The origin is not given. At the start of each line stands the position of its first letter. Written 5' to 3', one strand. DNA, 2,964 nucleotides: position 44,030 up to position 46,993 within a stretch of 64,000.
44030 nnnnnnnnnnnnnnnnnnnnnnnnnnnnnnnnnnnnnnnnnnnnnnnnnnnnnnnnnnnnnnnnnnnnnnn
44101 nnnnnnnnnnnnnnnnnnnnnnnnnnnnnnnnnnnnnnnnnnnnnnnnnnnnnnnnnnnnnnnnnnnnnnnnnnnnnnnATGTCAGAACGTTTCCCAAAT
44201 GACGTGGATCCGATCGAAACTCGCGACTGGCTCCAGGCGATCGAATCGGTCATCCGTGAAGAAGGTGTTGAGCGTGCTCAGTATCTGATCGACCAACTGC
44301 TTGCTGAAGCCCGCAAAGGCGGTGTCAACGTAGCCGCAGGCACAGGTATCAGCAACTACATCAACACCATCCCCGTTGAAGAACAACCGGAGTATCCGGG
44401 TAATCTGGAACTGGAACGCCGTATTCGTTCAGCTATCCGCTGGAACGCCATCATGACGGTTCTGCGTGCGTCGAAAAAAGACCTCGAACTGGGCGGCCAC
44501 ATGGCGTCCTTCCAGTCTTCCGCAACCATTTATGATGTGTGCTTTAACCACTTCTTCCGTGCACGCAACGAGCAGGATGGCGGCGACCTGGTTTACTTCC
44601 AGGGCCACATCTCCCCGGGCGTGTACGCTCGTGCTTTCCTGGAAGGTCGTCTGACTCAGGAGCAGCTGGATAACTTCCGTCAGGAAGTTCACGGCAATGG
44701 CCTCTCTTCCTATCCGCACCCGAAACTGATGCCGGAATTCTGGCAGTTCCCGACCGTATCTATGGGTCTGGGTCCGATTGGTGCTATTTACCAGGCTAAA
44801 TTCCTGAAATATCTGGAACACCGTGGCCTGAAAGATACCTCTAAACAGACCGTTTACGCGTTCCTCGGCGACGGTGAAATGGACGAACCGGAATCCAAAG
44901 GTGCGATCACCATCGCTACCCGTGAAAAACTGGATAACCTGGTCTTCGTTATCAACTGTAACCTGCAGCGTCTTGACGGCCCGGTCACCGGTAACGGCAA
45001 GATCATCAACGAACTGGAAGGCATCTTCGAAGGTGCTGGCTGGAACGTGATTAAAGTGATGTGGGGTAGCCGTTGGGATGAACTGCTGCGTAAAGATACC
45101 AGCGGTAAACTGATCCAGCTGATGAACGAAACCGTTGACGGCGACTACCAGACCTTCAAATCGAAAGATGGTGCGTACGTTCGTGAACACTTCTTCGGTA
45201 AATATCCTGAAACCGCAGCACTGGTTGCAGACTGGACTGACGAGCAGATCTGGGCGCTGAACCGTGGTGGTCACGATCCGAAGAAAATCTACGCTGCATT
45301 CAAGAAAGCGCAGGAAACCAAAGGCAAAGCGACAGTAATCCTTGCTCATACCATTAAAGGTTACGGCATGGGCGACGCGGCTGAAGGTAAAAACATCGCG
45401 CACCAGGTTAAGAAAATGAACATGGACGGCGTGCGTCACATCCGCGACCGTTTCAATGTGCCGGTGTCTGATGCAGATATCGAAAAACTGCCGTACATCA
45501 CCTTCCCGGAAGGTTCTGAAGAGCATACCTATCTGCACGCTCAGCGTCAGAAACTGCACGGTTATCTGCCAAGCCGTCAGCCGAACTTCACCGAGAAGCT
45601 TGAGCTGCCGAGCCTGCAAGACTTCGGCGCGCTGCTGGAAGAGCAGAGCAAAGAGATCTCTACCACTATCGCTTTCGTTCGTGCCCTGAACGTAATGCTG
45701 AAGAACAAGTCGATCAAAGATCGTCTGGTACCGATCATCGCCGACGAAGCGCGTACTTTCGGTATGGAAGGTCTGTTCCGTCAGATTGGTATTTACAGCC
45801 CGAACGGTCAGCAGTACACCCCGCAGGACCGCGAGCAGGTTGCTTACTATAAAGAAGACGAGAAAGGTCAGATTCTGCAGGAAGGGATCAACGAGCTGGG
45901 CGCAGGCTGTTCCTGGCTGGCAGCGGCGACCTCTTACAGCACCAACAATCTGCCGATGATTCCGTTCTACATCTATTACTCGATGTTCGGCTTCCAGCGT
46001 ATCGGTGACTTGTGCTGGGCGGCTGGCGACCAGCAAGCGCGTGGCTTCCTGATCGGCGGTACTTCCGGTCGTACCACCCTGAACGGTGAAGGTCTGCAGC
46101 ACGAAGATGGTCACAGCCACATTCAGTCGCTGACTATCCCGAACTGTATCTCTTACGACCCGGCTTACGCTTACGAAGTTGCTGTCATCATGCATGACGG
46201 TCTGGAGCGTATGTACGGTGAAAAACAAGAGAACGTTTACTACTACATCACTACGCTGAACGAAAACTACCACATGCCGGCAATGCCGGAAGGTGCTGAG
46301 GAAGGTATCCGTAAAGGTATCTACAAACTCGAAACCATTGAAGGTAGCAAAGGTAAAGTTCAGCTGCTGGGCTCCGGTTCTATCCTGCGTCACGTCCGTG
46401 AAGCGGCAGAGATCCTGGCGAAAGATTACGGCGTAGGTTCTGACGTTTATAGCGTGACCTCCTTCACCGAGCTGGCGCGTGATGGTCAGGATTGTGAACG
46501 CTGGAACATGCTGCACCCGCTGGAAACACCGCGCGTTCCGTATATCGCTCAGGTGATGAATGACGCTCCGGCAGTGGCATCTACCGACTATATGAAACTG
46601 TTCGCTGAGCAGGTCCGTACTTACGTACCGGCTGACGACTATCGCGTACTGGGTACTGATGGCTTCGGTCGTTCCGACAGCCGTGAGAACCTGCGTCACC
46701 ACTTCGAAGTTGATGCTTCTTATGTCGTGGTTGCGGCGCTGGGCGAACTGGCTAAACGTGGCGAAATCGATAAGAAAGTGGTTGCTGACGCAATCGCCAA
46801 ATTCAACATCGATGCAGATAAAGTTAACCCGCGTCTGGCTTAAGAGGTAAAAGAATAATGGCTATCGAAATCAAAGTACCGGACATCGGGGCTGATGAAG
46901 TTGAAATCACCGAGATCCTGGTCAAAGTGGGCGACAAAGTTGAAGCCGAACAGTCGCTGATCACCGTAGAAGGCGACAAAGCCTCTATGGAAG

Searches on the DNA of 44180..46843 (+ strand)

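Call 33: search_dna_similar(query=window:44180-46843:+, collection=ecoli_genomes, mode=near, max_rows=8)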
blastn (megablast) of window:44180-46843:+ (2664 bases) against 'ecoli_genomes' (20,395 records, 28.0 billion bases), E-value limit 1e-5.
Records with a match: 5423; places in all: 5424; records where one place covers at least 80% of the query: 5422.
Genomes with a match: 5423 of 5426; with a place that covers at least 80% of the query: 5422. Places per genome that has any: lowest 1, median 1, highest 2. On chromosomes: 5421 places; on plasmids: 3.
Best place of each record, by identity: >=99% 2436; 95-99% 2987.
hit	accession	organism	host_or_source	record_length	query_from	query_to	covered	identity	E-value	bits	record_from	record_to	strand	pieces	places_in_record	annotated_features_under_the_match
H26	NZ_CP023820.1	Escherichia coli strain 7/2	Homo sapiens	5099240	1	2664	100%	99.4%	0e+0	4837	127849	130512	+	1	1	aceE: pyruvate dehydrogenase (acetyl-transferring), homodimeric type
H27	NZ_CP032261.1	Escherichia coli strain AR_0067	missing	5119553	1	2664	100%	99.4%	0e+0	4837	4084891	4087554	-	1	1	aceE: pyruvate dehydrogenase (acetyl-transferring), homodimeric type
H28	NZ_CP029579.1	Escherichia coli strain DA33137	Homo sapiens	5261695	1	2664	100%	99.4%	0e+0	4837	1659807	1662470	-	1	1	aceE: pyruvate dehydrogenase (acetyl-transferring), homodimeric type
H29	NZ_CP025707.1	Escherichia coli strain YDC107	Homo sapiens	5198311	1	2664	100%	99.4%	0e+0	4837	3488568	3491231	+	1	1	aceE: pyruvate dehydrogenase (acetyl-transferring), homodimeric type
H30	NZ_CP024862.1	Escherichia coli strain AR_0015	missing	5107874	1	2664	100%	99.4%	0e+0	4837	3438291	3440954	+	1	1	aceE: pyruvate dehydrogenase (acetyl-transferring), homodimeric type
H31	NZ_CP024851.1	Escherichia coli strain AR_0006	missing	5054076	1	2664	100%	99.4%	0e+0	4837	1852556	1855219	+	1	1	aceE: pyruvate dehydrogenase (acetyl-transferring), homodimeric type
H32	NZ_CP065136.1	Escherichia coli strain EE72d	Bos taurus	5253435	1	2664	100%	99.4%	0e+0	4837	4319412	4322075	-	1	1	aceE: pyruvate dehydrogenase (acetyl-transferring), homodimeric type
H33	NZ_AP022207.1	Escherichia coli strain WP7-S18-ESBL-09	-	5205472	1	2664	100%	99.4%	0e+0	4837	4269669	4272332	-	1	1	aceE: pyruvate dehydrogenase (acetyl-transferring), homodimeric type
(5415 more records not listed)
